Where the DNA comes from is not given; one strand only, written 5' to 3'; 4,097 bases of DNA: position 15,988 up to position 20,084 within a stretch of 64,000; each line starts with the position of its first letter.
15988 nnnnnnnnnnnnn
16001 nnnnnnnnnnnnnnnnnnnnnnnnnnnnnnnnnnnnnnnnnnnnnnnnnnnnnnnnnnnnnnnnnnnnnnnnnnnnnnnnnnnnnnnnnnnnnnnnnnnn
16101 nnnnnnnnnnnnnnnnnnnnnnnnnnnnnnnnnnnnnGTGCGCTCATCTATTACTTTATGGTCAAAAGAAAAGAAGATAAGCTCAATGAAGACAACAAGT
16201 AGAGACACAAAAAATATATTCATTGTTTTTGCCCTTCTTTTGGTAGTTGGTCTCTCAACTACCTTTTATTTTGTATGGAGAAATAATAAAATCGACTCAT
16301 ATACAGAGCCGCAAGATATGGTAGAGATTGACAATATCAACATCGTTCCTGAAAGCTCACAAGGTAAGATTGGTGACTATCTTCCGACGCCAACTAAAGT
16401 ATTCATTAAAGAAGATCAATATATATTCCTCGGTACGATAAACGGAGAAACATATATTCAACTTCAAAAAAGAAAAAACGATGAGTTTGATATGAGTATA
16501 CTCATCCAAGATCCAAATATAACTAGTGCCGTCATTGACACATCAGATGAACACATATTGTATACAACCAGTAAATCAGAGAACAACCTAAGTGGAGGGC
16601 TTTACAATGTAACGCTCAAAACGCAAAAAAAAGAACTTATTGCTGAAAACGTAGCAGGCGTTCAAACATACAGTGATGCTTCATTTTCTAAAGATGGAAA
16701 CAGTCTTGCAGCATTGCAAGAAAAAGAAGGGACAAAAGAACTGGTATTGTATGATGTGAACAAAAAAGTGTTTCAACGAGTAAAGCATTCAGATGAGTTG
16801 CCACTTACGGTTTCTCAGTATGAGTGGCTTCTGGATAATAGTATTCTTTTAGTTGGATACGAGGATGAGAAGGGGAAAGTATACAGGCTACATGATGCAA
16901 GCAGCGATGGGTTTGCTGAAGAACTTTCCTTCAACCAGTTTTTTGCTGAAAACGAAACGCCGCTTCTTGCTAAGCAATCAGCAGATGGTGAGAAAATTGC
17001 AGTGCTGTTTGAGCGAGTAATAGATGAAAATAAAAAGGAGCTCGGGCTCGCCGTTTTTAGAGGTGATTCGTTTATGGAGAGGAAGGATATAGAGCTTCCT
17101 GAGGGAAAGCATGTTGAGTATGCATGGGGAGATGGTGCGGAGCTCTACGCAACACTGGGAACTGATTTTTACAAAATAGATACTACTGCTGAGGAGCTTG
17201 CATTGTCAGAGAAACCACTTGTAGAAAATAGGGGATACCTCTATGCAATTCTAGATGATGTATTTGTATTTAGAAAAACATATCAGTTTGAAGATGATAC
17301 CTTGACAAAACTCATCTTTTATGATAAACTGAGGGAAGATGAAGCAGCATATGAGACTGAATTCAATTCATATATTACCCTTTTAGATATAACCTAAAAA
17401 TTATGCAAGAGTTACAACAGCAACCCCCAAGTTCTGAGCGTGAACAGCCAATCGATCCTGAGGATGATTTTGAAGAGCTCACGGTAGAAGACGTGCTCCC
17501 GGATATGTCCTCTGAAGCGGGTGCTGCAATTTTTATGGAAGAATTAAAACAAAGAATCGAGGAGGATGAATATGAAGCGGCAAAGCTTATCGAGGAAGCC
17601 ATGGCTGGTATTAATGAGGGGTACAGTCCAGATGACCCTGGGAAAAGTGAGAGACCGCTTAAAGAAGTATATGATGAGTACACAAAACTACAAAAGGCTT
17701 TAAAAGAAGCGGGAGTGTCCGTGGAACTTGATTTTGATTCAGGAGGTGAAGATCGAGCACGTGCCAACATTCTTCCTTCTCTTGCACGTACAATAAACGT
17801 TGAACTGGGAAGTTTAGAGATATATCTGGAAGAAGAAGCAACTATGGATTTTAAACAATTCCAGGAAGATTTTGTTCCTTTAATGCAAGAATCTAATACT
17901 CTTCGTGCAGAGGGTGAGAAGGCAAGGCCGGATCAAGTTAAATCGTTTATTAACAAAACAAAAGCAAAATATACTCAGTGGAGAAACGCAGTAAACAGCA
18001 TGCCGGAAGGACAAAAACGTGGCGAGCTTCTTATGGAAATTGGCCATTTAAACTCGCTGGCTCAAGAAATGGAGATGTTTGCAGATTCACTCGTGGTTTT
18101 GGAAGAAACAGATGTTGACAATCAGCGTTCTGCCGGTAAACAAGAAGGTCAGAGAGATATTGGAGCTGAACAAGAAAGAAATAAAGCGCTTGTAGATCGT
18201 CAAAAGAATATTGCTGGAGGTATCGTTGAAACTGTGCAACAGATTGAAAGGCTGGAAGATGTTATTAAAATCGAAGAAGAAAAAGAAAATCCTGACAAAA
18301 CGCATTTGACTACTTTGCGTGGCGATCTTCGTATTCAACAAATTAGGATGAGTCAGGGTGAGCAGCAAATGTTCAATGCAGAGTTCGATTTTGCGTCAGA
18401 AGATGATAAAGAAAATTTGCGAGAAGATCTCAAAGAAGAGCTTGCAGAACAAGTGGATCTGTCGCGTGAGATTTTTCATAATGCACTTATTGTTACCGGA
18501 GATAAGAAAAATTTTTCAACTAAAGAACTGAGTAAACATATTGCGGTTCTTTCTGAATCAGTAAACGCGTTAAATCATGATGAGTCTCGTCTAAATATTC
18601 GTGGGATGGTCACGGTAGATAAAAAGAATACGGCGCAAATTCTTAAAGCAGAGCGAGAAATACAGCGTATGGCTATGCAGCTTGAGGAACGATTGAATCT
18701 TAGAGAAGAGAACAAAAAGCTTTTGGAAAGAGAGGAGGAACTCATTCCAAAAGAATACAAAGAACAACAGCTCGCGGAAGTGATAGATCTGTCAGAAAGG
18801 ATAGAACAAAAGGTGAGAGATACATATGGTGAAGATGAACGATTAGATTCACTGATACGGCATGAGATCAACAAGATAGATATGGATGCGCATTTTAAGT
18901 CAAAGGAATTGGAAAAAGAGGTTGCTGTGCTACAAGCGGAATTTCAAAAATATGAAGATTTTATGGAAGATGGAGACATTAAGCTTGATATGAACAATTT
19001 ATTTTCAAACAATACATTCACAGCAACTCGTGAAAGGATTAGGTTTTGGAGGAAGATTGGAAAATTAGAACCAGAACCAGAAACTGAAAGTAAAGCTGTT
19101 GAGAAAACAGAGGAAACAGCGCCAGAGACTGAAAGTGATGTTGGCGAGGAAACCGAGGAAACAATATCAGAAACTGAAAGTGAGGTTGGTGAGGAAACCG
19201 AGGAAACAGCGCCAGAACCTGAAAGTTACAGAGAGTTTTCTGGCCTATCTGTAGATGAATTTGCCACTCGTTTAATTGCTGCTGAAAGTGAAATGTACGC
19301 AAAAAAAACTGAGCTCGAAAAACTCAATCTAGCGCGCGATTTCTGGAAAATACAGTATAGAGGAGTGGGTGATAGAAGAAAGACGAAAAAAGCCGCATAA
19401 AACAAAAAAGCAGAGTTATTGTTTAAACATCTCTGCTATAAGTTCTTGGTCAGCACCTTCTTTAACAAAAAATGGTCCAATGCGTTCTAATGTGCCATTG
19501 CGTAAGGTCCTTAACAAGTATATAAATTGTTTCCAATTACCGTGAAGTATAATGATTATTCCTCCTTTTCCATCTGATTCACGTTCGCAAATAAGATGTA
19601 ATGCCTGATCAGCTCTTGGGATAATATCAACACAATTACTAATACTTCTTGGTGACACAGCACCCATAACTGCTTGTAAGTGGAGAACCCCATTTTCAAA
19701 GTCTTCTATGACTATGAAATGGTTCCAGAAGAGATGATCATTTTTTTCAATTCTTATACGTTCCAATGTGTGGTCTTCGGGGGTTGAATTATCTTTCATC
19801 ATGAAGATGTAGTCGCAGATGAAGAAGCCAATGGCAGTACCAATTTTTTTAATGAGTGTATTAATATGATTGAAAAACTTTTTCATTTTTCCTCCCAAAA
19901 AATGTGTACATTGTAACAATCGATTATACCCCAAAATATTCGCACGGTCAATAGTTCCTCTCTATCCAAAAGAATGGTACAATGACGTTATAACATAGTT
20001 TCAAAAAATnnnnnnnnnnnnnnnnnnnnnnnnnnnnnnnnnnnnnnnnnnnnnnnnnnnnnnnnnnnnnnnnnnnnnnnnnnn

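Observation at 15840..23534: A 7.7-kb block of seven lineage-specific ORFs splits the universally conserved rpsL-rpsG | fusA-tuf (str) operon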

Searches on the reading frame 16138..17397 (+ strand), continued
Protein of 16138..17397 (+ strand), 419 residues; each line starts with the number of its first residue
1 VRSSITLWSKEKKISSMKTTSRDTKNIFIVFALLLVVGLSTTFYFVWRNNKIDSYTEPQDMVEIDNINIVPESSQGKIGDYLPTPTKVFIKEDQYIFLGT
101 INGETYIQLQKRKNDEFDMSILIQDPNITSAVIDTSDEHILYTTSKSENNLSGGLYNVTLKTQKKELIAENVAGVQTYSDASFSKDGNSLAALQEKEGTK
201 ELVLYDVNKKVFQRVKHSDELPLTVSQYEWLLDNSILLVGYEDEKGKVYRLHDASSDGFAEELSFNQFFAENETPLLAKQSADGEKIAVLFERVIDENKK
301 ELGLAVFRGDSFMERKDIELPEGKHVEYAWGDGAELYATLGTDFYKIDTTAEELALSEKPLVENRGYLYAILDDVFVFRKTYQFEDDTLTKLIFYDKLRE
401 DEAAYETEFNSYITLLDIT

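Call 98: find_encoding_contigs(protein=P0126, flank=10000, max_places=1)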
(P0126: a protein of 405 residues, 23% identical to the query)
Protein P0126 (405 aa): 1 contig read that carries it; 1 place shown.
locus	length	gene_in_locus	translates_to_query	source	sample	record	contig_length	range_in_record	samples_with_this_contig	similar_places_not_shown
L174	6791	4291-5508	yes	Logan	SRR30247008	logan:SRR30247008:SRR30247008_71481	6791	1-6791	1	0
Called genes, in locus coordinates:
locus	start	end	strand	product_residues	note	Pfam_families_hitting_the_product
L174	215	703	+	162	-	-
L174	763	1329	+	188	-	PF02525:Flavodoxin_2 (weak), PF03358:FMN_red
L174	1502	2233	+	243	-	PF00117:GATase, PF07722:Peptidase_C26 (faint)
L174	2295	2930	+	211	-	PF02163:Peptidase_M50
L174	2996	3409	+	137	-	PF00164:Ribosom_S12_S23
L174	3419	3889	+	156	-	PF00177:Ribosomal_S7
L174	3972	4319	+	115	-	PF13396:PLDc_N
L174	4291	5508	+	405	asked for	-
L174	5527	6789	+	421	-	?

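Call 108: search_protein_families(library=pfam, proteins=[L173:4188-5225:+, L171:8667-8888:+], max_evalue=1)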
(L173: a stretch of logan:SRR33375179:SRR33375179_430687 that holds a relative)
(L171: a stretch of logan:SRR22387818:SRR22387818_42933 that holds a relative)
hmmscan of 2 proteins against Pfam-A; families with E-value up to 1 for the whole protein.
L173:4188-5225:+ (345 aa): 1 family
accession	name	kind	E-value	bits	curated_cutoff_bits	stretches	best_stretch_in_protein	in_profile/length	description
PF10147.14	CR6_interact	-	0.16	12.1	29.5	0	250-292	37-70/200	Growth arrest and DNA-damage-inducible proteins-interacting protein 1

L171:8667-8888:+ (73 aa): 15 families
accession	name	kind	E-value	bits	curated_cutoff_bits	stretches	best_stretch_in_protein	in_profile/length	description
PF25481.1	Nucleoprot-TPR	-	0.00086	19.7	27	1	10-67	12-69/80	Nucleoprotein TPR-like domain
PF17675.6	APG6_N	-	0.0014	19.5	45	1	8-72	48-112/132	Apg6 coiled-coil region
PF12325.13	TMF_TATA_bd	-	0.0023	18.5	29.1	1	15-64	14-63/115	TATA element modulatory factor 1 TATA binding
PF16326.10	ABC_tran_CTD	-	0.0043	17.7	32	1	8-56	10-63/69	ABC transporter C-terminal domain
PF11559.13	ADIP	-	0.015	15.8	34.3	1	5-67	58-120/151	Afadin- and alpha -actinin-Binding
PF20492.3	ERM_helical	-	0.027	15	40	1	2-72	16-86/120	Ezrin/radixin/moesin, alpha-helical domain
PF07058.16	MAP70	-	0.042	13.1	27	1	11-67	13-68/554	Microtubule-associated protein 70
PF03938.19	OmpH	-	0.054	14.1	32.4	1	8-66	21-79/141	Outer membrane protein (OmpH-like)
PF07989.16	Cnn_1N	-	0.11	13.1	28.5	1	1-66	2-68/74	Centrosomin N-terminal motif 1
PF24319.2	DUF7491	-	0.12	13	30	1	5-68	27-90/90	Coiled-coil region of unknown function (DUF7491)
PF05262.16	Borrelia_P83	-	0.13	11.2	33.6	1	13-66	281-330/489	Borrelia P83/100 protein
PF09421.15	FRQ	-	0.17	10.3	26.6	1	15-63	135-183/983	Frequency clock protein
PF07820.17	TraC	-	0.2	12.5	27.7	1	6-52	2-45/88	TraC-like protein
PF06785.16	UPF0242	-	0.36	11.3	33.5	1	8-72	92-156/194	Uncharacterised protein family (UPF0242) N-terminus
PF08286.16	Spc24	-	0.66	10.7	25.3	0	10-45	8-43/109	Spc24 subunit of Ndc80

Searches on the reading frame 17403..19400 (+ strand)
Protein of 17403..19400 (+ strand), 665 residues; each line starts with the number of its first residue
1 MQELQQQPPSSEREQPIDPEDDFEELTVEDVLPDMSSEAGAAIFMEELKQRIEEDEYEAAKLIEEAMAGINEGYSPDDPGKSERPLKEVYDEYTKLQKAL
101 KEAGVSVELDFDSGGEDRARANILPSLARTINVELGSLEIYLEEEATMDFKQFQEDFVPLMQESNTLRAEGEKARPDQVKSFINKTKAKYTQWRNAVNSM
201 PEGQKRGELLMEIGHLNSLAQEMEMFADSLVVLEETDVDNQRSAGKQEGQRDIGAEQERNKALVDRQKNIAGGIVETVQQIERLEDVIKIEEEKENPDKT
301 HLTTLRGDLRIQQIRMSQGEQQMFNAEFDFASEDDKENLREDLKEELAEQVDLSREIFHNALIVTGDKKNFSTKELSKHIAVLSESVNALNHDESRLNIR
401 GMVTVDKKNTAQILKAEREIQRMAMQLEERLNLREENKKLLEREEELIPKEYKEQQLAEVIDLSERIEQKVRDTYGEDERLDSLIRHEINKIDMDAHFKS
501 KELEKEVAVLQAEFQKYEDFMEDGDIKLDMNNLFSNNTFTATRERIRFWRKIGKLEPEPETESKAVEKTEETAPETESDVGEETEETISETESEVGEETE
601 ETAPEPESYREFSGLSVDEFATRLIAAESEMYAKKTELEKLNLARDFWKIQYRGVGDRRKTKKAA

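Call 6: search_protein_families(library=pfam, proteins=[window:17403-19400:+], max_evalue=1)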
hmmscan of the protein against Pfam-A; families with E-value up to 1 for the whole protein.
window:17403-19400:+ (665 aa): 2 families
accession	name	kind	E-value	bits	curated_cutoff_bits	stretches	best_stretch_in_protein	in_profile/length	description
PF20483.3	Flavi_NS5_thumb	-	0.1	12.9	25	1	514-561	94-142/164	Flavivirus RNA-directed RNA polymerase, thumb domain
PF25753.1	SF0329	-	0.14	12.7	27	0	374-462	15-104/165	SF0329 protein family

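Call 37: search_protein_families(library=ncbifam, proteins=[window:17403-19400:+], max_evalue=0.1)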
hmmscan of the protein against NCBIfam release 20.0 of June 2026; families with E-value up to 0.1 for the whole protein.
window:17403-19400:+ (665 aa): 0 families

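Call 38: search_protein_families(library=phrogs, proteins=[window:17403-19400:+], max_evalue=0.01)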
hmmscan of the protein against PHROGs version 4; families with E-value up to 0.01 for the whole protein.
window:17403-19400:+ (665 aa): 1 family
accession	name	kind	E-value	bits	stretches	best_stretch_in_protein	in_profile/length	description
phrog_6808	-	unknown function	0.0056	17.9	1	454-513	32-90/107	-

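Call 39: search_protein_families(library=padloc, proteins=[window:17403-19400:+], max_evalue=0.01)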
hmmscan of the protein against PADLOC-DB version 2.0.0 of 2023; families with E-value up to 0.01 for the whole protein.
window:17403-19400:+ (665 aa): 0 families

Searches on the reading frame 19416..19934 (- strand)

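Call 6: search_protein_families(library=pfam, proteins=[window:19416-19934:-], max_evalue=1)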
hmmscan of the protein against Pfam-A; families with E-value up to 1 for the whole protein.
window:19416-19934:- (172 aa): 1 family
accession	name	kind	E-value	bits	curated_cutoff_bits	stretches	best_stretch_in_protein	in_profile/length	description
PF05931.16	AgrD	-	0.025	15.1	22.7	1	20-44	7-31/45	Staphylococcal AgrD protein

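Call 37: search_protein_families(library=ncbifam, proteins=[window:19416-19886:-], max_evalue=0.1)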
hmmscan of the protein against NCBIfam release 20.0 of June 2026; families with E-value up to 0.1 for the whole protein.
window:19416-19886:- (156 aa): 0 families

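Call 38: search_protein_families(library=phrogs, proteins=[window:19416-19886:-], max_evalue=0.01)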
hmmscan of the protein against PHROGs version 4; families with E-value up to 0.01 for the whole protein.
window:19416-19886:- (156 aa): 0 families

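Call 39: search_protein_families(library=padloc, proteins=[window:19416-19886:-], max_evalue=0.01)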
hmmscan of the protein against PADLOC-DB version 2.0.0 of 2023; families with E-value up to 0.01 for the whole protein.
window:19416-19886:- (156 aa): 0 families
